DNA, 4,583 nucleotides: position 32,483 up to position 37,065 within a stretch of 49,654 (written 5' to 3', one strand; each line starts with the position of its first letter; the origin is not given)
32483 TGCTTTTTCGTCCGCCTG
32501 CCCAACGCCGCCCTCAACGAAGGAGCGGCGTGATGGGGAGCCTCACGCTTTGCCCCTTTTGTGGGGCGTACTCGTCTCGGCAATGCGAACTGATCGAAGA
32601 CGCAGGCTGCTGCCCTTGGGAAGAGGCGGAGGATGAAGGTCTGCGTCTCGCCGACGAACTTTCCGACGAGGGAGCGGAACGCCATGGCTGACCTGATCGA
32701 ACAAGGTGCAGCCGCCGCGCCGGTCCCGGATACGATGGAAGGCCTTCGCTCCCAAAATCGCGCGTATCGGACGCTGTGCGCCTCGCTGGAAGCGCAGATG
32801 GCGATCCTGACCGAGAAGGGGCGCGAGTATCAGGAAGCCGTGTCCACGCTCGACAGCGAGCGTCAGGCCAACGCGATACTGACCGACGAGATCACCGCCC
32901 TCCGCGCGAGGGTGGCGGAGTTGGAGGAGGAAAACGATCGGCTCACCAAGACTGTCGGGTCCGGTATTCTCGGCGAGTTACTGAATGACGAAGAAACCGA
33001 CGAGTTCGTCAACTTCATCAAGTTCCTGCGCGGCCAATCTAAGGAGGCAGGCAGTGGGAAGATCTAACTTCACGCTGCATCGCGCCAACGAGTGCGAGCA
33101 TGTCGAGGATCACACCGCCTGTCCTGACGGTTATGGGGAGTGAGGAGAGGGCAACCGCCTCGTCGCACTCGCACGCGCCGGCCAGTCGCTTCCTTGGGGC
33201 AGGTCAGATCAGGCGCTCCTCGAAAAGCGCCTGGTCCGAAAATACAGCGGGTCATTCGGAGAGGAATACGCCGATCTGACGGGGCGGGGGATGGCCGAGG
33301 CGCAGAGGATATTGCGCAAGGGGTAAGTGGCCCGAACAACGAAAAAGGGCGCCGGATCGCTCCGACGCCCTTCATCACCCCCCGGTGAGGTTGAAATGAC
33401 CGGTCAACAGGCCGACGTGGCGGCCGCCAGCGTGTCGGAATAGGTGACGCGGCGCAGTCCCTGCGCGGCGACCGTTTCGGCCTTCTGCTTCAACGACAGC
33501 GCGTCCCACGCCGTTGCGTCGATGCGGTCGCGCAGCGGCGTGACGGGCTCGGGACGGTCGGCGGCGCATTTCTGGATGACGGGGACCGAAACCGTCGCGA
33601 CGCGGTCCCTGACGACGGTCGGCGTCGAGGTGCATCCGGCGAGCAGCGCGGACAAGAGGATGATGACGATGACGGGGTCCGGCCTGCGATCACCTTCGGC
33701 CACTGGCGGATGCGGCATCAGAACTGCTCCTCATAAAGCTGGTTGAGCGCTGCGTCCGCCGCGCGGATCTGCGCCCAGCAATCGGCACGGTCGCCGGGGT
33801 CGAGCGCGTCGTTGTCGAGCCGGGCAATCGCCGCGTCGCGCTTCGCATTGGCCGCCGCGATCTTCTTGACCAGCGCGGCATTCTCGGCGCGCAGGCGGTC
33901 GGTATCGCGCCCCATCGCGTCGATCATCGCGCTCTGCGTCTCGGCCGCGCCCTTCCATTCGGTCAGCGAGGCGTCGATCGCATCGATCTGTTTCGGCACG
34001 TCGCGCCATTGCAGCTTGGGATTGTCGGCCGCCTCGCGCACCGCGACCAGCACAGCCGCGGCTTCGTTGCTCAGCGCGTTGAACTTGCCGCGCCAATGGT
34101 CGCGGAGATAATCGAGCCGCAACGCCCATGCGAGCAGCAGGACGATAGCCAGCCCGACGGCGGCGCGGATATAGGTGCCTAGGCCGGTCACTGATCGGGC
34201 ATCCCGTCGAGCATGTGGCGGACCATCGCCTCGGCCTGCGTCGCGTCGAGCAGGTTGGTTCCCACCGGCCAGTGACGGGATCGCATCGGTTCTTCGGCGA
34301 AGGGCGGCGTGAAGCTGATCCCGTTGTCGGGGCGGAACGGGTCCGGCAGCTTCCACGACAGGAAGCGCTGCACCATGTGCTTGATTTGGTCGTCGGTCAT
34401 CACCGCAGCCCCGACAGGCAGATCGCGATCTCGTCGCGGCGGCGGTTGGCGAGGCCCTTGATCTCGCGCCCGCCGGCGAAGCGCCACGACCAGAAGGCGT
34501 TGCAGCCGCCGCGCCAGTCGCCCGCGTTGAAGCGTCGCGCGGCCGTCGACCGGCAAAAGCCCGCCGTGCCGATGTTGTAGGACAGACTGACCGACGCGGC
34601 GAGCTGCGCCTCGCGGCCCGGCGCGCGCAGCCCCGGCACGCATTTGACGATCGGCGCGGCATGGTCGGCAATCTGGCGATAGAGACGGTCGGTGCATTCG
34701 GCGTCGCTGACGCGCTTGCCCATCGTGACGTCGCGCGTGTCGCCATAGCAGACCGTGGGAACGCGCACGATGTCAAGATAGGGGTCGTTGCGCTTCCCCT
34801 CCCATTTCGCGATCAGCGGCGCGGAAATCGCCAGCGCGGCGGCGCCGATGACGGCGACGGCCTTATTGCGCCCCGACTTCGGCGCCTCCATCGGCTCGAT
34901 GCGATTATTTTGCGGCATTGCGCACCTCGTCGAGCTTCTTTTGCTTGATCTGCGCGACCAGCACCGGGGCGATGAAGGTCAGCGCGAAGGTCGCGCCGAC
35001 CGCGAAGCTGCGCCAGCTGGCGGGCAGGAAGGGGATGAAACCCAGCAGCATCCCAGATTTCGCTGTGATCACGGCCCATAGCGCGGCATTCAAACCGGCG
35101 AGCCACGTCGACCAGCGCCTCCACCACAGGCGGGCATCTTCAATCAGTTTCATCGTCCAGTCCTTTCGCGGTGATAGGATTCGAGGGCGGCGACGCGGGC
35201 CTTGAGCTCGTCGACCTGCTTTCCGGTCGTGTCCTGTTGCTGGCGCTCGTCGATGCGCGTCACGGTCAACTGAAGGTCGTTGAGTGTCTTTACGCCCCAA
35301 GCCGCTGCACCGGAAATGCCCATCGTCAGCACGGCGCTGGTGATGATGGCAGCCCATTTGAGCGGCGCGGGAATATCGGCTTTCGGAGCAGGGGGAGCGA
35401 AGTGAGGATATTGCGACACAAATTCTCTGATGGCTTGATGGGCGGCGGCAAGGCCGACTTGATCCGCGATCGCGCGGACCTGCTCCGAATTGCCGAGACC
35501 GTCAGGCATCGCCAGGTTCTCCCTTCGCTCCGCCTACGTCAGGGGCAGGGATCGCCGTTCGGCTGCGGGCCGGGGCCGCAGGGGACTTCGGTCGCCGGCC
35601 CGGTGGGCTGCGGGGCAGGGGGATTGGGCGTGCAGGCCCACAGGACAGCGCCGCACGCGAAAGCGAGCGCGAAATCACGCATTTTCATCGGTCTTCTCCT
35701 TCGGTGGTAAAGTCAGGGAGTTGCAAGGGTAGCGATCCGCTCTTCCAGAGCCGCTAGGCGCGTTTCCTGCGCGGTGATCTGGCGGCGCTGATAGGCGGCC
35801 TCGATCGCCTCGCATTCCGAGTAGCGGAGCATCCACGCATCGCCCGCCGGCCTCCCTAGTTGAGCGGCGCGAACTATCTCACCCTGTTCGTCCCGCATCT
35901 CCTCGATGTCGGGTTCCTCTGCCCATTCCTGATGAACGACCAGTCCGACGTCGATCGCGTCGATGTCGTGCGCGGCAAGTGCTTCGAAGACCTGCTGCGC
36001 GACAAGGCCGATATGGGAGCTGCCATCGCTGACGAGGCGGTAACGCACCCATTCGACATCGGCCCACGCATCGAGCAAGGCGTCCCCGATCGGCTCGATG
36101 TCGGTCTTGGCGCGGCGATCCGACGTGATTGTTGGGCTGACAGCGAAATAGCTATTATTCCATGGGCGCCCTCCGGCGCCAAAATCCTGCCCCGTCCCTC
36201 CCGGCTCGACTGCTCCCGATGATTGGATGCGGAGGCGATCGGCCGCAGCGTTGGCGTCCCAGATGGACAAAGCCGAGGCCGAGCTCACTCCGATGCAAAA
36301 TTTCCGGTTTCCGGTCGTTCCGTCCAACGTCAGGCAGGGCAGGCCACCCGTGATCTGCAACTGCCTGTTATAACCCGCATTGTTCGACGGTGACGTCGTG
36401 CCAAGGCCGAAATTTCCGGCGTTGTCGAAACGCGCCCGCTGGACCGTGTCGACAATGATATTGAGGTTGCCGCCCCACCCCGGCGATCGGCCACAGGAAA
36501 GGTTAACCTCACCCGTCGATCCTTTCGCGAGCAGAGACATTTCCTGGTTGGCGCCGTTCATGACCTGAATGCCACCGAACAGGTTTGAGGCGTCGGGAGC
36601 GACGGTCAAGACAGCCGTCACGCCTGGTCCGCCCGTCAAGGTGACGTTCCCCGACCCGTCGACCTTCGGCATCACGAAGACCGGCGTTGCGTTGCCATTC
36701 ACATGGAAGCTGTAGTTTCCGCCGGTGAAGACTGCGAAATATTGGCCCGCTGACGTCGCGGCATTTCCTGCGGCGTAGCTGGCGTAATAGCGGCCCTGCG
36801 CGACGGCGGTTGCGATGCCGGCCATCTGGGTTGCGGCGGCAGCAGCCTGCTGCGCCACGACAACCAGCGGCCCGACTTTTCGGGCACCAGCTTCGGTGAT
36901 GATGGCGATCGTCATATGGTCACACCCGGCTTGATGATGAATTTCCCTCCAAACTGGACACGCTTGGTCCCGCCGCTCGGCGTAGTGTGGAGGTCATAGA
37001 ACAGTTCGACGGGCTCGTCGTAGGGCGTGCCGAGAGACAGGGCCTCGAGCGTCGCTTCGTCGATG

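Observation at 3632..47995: Seven-copy 13-14-nt motif at fixed distance upstream of late genes: candidate phage-specific promoters with short or absent leaders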

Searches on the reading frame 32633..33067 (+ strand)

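Call 14: search_protein_families(library=pfam, proteins=[window:32633-33067:+], max_evalue=0.01)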
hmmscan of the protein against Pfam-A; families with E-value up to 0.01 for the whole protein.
window:32633-33067:+ (144 aa): 9 families
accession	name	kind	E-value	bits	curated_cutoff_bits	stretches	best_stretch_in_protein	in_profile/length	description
PF08614.16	ATG16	-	1.4e-05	25.8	33.7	1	33-106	109-179/200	Autophagy protein 16 (ATG16)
PF10473.14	CENP-F_leu_zip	-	0.0011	19.5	34.5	1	36-108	41-110/140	Leucine-rich repeats of kinetochore protein Cenp-F/LEK1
PF00170.26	bZIP_1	-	0.0013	19.2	27.6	0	86-108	27-49/64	bZIP transcription factor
PF12329.13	TMF_DNA_bd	-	0.0024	18.2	35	0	73-107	35-69/74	TATA element modulatory factor 1 DNA binding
PF01166.23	TSC22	-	0.0043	17.6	30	0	83-113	19-49/57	TSC-22/dip/bun family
PF05859.17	Mis12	-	0.0047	17.1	25.7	0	64-109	119-164/231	Mis12 protein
PF15035.11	Rootletin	-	0.0091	16.5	36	0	38-106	21-111/188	Ciliary rootlet component, centrosome cohesion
PF09755.14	DUF2046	-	0.0095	15.5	24.7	0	50-107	7-64/305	Uncharacterized conserved protein H4 (DUF2046)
PF13863.11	DUF4200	-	0.0098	16.7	29.7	1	57-108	52-103/119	Domain of unknown function (DUF4200)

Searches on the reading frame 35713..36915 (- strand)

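Call 73: search_protein_families(library=pfam, proteins=[window:35713-36915:-], max_evalue=0.05)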
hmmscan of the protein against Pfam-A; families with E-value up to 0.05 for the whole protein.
window:35713-36915:- (400 aa): 1 family
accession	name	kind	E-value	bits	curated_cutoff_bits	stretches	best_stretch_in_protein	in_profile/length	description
PF13884.11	Peptidase_S74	-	6e-12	46.1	22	1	265-316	1-56/58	Chaperone of endosialidase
